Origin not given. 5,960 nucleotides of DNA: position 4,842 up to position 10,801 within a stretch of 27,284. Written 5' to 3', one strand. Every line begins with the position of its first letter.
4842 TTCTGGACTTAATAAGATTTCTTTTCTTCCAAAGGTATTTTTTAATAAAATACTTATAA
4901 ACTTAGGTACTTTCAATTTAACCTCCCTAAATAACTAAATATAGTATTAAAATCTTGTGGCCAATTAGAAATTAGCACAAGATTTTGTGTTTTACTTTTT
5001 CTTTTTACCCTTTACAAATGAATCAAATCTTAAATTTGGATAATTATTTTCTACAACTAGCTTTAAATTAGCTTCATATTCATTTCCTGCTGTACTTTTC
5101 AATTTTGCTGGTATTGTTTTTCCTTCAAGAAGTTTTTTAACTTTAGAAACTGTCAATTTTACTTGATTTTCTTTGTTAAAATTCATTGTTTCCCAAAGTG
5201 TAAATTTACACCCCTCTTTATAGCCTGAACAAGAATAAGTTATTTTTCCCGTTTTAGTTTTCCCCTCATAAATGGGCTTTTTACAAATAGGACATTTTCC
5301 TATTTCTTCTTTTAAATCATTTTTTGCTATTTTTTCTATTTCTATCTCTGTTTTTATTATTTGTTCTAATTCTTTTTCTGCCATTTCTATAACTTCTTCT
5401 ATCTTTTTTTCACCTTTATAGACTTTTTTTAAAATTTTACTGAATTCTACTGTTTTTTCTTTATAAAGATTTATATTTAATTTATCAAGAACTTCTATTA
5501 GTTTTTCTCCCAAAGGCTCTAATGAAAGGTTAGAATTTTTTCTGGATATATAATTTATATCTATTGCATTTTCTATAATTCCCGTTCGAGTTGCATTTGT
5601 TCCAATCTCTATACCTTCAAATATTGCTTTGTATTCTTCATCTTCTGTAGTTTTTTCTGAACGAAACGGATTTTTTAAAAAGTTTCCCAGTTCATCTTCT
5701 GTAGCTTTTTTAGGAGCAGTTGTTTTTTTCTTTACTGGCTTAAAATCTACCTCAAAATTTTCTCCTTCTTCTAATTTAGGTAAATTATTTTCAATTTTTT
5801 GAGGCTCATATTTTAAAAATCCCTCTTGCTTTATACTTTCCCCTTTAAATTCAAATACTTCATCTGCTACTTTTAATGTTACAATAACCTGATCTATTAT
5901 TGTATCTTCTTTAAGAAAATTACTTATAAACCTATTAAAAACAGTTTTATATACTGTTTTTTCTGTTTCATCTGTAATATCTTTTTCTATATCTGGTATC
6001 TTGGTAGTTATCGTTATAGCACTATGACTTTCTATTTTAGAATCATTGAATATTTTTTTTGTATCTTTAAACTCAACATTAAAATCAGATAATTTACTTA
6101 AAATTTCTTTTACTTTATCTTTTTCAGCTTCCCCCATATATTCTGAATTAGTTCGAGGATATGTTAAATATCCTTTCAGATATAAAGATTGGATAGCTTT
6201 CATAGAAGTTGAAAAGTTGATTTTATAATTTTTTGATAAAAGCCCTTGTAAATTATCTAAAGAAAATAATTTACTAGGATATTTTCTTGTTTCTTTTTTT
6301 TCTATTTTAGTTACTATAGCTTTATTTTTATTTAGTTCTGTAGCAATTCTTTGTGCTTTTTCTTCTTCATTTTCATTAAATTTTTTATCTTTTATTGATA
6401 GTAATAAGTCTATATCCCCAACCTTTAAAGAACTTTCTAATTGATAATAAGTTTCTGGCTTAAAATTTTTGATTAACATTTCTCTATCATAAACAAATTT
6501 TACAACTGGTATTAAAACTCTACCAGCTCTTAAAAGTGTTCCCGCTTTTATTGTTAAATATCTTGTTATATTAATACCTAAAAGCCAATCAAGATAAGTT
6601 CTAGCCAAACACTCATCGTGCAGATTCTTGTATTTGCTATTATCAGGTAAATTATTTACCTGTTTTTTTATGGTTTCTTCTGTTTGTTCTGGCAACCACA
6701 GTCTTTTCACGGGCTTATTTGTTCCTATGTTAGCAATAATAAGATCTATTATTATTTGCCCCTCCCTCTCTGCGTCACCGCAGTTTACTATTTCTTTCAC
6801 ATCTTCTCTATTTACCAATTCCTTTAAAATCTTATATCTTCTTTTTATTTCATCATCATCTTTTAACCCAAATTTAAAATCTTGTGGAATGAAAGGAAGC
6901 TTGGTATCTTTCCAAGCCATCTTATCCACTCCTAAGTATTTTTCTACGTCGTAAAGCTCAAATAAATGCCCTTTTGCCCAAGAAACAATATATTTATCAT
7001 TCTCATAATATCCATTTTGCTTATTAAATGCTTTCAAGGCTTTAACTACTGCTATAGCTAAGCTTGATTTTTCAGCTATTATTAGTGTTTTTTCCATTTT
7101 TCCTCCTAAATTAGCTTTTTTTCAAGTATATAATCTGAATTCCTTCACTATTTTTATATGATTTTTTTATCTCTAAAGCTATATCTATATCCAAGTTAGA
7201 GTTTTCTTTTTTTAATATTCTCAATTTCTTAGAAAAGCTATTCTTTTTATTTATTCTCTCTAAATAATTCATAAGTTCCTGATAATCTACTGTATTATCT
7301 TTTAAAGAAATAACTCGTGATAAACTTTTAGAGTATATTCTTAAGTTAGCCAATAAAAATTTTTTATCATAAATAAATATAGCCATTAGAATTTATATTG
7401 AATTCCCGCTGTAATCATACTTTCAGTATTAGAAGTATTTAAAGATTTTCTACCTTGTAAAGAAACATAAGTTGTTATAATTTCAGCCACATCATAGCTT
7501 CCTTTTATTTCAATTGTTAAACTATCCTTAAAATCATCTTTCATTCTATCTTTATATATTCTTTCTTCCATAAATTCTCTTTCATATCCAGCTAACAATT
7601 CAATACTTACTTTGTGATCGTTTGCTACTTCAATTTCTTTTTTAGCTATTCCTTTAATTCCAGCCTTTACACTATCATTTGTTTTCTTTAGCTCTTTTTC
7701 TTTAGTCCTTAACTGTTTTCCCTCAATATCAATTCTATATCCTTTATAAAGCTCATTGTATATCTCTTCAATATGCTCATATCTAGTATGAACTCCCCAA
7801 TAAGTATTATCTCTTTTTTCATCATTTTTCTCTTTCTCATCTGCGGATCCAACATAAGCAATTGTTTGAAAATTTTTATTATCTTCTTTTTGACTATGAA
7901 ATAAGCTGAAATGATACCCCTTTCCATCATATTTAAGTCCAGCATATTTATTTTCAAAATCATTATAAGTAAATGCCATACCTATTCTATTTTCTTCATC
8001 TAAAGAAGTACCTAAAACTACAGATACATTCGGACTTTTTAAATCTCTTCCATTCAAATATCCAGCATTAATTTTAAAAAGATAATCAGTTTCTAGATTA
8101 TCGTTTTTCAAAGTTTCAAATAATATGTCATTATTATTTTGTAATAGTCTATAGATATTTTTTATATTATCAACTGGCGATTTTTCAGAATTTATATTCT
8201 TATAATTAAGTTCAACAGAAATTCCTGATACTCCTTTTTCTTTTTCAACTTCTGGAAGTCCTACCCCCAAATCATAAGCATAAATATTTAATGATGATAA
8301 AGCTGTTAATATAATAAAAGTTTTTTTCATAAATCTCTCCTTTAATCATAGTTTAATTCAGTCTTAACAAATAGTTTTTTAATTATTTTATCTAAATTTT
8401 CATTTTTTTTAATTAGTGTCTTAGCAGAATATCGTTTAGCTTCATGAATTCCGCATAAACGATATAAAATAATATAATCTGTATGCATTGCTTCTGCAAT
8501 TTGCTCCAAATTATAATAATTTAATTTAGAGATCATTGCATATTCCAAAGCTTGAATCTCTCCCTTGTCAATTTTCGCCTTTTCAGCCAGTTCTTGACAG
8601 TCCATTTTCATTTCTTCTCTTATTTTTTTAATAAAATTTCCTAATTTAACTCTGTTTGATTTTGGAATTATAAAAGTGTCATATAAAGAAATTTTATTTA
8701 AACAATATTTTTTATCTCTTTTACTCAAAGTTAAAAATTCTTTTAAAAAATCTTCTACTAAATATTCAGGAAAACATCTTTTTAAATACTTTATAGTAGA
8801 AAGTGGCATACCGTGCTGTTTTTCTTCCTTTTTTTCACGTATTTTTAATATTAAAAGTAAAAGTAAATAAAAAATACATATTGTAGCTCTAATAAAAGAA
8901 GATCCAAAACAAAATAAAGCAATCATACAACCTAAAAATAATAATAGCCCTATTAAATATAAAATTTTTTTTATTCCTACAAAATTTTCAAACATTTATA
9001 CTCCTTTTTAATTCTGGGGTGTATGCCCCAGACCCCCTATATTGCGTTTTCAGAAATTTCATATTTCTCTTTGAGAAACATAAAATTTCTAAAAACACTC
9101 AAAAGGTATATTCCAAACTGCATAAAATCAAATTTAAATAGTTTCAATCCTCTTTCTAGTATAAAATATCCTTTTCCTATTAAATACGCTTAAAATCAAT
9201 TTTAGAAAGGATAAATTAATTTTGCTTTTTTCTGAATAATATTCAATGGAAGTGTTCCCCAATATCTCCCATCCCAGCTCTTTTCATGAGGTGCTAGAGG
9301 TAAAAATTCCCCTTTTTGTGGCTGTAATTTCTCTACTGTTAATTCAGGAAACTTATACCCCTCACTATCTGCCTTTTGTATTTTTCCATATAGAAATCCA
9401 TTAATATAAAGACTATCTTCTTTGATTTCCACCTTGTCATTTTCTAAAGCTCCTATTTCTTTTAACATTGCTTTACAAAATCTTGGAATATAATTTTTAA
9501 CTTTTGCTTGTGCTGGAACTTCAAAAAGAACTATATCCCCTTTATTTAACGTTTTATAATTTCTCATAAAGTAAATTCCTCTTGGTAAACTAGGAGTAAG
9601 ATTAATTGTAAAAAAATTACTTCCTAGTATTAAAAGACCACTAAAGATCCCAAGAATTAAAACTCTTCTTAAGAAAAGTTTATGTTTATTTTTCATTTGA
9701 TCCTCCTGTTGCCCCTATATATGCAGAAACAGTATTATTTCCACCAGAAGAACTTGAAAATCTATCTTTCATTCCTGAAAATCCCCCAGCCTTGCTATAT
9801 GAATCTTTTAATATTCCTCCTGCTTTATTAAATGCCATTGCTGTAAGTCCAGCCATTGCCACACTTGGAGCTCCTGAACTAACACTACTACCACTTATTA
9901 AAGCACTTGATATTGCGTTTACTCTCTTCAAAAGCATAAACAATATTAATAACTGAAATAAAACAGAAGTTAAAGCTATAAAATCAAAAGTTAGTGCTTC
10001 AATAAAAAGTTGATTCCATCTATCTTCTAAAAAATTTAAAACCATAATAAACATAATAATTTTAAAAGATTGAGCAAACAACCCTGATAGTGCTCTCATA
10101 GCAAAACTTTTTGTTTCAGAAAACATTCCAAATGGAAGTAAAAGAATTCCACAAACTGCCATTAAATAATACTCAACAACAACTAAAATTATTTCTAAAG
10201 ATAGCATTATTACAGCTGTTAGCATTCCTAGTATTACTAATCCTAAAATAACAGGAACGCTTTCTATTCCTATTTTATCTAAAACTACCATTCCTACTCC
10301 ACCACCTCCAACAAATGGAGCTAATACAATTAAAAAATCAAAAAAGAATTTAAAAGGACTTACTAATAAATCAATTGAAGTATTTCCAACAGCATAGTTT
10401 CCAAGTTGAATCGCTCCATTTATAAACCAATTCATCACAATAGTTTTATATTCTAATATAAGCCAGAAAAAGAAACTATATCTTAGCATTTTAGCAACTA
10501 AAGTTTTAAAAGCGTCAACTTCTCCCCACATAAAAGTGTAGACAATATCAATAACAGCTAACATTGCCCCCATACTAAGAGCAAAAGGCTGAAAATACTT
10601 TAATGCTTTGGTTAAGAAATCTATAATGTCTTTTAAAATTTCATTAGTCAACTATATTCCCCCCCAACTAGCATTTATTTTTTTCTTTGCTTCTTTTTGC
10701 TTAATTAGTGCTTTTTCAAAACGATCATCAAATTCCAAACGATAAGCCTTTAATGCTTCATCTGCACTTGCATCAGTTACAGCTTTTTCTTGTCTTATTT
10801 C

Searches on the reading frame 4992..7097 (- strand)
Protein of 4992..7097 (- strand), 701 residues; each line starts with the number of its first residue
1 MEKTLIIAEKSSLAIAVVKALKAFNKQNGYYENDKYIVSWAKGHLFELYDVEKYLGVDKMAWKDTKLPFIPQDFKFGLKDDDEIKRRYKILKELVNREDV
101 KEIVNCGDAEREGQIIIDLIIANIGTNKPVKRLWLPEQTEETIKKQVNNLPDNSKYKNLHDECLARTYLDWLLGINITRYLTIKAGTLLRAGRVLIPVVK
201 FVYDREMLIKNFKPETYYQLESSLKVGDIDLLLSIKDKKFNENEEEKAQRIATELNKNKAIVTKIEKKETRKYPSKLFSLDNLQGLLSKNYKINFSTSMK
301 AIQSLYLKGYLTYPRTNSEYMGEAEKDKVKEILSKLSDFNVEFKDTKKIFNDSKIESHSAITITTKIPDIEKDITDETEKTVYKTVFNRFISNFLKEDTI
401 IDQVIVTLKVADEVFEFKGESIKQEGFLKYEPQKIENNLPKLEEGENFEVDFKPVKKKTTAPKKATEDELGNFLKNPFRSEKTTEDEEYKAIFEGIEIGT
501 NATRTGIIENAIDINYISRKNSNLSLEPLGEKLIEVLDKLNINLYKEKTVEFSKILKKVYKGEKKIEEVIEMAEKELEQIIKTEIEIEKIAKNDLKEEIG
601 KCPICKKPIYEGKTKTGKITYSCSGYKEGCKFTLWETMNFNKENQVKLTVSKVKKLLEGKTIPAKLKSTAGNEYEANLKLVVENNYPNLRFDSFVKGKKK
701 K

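Call 7: search_protein_families(library=pfam, proteins=[window:4992-7097:-], max_evalue=0.01)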
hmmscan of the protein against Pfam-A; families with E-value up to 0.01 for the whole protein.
window:4992-7097:- (701 aa): 2 families
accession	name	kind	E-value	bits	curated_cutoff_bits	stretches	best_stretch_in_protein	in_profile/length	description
PF01131.25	Topoisom_bac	-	2.7e-80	270.8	35.1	1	155-570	2-410/411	DNA topoisomerase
PF01751.28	Toprim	-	2.5e-08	34.4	23.1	1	4-134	1-92/96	Toprim domain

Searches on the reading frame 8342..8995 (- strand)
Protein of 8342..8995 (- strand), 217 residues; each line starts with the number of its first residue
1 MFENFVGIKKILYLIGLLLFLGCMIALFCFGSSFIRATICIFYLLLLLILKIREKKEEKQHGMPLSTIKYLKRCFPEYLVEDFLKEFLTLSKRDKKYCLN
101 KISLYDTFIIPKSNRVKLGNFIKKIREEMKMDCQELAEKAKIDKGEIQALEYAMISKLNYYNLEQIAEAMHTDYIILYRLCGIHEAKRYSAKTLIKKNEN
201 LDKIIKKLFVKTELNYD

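Call 7: search_protein_families(library=pfam, proteins=[window:8342-8995:-], max_evalue=0.01)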
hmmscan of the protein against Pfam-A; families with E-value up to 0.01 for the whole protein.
window:8342-8995:- (217 aa): 3 families
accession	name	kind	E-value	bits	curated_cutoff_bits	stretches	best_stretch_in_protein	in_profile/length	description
PF12844.13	HTH_19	-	4.1e-06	27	30.2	1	119-169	1-50/64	Helix-turn-helix domain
PF13413.12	HTH_25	-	0.00019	21.6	24.6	1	123-159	3-39/62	Helix-turn-helix domain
PF01381.28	HTH_3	-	0.00043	20.7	23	1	122-172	1-50/55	Helix-turn-helix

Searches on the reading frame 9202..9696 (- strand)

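Call 7: search_protein_families(library=pfam, proteins=[window:9202-9696:-], max_evalue=0.01)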
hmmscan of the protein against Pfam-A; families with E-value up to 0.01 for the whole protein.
window:9202-9696:- (164 aa): 1 family
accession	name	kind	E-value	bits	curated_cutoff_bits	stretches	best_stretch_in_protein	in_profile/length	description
PF10502.14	Peptidase_S26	-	3.1e-16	60.2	22.9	1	8-162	8-167/168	Signal peptidase, peptidase S26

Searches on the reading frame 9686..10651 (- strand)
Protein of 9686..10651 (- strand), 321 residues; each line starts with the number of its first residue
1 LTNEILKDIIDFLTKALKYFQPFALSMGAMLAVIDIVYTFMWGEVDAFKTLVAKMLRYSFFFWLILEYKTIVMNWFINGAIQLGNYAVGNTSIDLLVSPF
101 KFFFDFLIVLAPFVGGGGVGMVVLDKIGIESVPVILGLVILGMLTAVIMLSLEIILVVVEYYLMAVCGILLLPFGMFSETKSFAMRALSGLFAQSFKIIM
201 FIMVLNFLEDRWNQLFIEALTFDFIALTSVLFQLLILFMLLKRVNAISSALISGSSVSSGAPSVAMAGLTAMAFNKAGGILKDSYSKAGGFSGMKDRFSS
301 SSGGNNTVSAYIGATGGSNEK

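Call 7: search_protein_families(library=pfam, proteins=[window:9686-10651:-], max_evalue=0.01)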
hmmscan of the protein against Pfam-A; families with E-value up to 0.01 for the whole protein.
window:9686-10651:- (321 aa): 1 family
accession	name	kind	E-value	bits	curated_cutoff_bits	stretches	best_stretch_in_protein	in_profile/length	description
PF04610.19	TrbL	-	3.8e-10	40.3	25.9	1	32-241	4-212/215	TrbL/VirB6 plasmid conjugal transfer protein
